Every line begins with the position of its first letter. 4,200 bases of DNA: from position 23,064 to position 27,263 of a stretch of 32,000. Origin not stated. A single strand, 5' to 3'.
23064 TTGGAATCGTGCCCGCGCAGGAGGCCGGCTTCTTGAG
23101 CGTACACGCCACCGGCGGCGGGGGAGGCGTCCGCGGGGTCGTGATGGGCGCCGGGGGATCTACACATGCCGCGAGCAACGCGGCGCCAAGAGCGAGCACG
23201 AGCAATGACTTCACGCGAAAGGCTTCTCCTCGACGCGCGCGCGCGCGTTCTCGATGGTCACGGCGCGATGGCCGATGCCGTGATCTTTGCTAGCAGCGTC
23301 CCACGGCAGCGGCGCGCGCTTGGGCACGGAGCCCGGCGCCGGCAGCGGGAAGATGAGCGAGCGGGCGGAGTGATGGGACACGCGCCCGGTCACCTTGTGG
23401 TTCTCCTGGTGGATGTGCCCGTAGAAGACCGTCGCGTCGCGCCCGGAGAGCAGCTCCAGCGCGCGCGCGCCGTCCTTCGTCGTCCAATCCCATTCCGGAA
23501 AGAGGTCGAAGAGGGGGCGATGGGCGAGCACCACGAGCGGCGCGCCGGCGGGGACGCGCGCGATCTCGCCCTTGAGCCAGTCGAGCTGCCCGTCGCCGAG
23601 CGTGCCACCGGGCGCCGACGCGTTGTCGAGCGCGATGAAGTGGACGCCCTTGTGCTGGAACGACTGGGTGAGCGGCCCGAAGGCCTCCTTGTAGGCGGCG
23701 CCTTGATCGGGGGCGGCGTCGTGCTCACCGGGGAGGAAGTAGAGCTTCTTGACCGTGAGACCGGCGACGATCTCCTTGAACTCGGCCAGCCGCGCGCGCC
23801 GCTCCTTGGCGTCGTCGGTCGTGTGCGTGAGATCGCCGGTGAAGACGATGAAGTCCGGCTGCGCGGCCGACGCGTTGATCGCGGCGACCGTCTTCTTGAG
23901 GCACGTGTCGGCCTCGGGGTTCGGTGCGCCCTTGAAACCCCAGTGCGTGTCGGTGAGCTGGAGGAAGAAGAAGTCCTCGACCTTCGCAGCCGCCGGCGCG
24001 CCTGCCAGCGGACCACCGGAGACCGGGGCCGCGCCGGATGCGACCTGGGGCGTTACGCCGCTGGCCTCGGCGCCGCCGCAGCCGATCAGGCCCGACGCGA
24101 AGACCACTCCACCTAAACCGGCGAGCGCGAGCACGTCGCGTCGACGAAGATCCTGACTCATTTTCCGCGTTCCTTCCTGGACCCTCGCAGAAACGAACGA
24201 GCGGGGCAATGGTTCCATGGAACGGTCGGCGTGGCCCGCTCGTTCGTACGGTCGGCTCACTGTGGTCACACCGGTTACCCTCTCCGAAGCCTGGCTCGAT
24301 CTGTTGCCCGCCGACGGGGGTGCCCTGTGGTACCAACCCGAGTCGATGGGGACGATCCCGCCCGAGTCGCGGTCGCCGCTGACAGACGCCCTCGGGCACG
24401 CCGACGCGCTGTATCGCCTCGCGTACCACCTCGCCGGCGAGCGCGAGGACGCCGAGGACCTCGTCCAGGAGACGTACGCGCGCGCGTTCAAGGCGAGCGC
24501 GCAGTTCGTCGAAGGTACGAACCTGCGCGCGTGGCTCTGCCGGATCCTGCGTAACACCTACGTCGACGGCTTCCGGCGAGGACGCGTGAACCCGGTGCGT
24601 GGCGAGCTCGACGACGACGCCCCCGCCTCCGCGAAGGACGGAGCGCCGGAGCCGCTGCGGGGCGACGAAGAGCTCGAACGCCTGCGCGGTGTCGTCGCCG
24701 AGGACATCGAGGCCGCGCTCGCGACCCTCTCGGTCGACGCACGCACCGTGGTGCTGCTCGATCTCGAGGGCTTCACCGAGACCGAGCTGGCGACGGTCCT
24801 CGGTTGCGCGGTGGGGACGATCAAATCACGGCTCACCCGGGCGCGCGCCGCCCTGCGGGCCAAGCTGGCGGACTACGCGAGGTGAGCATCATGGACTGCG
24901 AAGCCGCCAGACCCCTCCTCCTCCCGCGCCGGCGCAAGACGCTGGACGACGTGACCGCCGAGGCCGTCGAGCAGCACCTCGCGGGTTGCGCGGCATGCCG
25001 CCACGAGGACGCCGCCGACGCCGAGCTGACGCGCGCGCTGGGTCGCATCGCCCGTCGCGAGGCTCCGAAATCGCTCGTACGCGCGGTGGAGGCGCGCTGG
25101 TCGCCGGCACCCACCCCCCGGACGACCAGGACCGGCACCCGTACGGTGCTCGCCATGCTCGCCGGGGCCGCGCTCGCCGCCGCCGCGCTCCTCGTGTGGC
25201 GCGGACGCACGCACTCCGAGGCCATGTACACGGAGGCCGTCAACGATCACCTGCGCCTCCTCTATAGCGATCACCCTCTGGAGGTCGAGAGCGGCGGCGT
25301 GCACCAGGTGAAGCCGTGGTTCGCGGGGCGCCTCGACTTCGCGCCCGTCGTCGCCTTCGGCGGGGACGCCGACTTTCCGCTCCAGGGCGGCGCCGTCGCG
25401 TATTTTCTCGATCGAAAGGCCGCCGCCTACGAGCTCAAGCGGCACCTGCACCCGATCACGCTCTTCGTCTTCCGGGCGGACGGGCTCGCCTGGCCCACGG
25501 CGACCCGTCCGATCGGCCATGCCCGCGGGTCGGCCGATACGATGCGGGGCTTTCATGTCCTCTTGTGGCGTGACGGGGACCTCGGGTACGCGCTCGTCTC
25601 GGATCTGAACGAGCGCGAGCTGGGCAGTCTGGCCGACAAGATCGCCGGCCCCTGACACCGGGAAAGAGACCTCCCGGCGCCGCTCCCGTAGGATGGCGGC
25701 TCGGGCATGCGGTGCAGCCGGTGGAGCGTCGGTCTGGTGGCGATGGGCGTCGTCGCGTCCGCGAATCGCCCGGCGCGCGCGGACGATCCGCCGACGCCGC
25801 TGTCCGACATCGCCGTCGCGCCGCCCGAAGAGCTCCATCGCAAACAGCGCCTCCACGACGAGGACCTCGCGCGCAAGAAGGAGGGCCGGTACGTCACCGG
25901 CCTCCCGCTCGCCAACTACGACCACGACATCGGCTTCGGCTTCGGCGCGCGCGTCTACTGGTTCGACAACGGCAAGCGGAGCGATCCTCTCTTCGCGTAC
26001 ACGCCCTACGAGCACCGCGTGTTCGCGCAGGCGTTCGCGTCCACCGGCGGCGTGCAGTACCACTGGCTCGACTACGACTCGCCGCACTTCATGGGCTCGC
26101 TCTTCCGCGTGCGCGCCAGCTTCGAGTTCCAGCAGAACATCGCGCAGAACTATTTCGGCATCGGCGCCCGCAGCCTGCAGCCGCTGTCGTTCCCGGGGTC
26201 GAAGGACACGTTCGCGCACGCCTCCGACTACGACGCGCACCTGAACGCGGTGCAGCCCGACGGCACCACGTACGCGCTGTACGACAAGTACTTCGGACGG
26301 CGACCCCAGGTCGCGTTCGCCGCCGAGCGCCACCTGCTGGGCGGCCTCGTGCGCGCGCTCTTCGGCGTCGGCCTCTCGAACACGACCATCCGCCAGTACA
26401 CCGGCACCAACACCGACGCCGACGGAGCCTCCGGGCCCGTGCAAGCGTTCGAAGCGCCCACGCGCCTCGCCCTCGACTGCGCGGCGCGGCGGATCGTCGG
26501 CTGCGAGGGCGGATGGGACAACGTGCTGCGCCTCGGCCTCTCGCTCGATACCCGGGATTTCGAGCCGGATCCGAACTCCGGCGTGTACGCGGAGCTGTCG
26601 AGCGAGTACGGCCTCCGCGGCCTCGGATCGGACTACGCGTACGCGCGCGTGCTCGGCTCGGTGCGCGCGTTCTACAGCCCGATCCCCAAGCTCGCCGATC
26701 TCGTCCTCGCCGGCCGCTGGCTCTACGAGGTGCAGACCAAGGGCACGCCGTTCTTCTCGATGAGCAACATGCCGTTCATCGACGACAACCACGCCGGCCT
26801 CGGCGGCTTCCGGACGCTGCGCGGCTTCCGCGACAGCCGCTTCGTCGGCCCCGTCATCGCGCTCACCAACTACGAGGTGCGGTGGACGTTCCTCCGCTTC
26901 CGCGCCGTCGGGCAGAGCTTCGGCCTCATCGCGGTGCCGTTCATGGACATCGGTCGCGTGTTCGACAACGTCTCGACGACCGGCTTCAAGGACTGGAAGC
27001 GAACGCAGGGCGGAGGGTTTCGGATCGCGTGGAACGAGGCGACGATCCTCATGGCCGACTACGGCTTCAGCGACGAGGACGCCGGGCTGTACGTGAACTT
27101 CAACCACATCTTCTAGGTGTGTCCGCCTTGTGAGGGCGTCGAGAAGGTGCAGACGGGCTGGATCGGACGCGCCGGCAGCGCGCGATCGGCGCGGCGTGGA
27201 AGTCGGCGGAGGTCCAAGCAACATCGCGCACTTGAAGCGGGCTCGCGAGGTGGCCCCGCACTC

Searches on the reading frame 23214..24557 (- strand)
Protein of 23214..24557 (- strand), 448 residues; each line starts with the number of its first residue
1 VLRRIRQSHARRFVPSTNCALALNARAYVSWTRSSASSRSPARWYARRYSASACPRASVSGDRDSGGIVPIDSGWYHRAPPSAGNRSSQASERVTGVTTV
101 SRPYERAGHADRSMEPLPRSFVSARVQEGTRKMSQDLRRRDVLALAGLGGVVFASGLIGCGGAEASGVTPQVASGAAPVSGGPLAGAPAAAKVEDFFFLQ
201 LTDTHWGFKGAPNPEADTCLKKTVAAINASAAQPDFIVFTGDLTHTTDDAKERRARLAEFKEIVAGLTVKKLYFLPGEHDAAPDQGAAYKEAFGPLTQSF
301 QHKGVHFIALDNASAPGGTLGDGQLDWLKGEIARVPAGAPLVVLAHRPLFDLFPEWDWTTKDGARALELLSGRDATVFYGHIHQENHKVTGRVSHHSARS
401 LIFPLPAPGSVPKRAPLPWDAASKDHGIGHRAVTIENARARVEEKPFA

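Call 17: search_protein_families(library=pfam, proteins=[window:23214-24557:-], max_evalue=0.00001)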
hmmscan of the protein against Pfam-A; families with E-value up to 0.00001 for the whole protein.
window:23214-24557:- (448 aa): 1 family
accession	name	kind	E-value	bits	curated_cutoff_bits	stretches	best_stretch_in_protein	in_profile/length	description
PF00149.33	Metallophos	-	1.5e-11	45.5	21.5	1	198-384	3-190/191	Calcineurin-like phosphoesterase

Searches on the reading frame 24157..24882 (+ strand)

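Call 17: search_protein_families(library=pfam, proteins=[window:24157-24882:+], max_evalue=0.00001)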
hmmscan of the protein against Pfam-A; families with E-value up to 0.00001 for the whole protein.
window:24157-24882:+ (242 aa): 3 families
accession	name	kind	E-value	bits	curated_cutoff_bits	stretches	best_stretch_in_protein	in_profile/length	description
PF04542.20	Sigma70_r2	-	7.3e-16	58.2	24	1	81-142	5-68/71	Sigma-70 region 2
PF08281.18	Sigma70_r4_2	-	2e-13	50.2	25.7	1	182-233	2-54/54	Sigma-70, region 4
PF07638.17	Sigma70_ECF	-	3.7e-07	30.7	21.1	1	90-238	40-184/185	ECF sigma factor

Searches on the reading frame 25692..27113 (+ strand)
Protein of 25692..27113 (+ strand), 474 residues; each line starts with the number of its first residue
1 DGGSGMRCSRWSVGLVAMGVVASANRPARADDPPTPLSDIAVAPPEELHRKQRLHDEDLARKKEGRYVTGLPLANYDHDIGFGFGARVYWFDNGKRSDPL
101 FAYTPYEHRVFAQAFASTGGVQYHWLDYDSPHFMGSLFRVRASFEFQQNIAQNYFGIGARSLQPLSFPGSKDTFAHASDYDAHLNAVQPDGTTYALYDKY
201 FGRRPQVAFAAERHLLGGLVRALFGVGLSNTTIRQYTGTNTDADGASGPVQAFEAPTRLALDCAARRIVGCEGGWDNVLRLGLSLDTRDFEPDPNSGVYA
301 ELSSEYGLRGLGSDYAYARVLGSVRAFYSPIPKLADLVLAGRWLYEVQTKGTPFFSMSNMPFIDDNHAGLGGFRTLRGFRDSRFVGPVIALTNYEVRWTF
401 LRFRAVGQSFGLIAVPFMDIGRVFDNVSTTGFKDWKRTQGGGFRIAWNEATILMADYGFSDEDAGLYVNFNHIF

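Call 17: search_protein_families(library=pfam, proteins=[window:25692-27113:+], max_evalue=0.00001)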
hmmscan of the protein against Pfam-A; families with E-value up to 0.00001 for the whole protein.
window:25692-27113:+ (474 aa): 2 families
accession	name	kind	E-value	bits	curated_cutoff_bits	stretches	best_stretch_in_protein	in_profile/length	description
PF19412.4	DUF5982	-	7e-24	83.9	23.9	1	45-107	2-64/64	Domain of unknown function (DUF5982)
PF01103.29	Omp85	-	1.8e-14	54.4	24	1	221-445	77-289/325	Omp85 superfamily domain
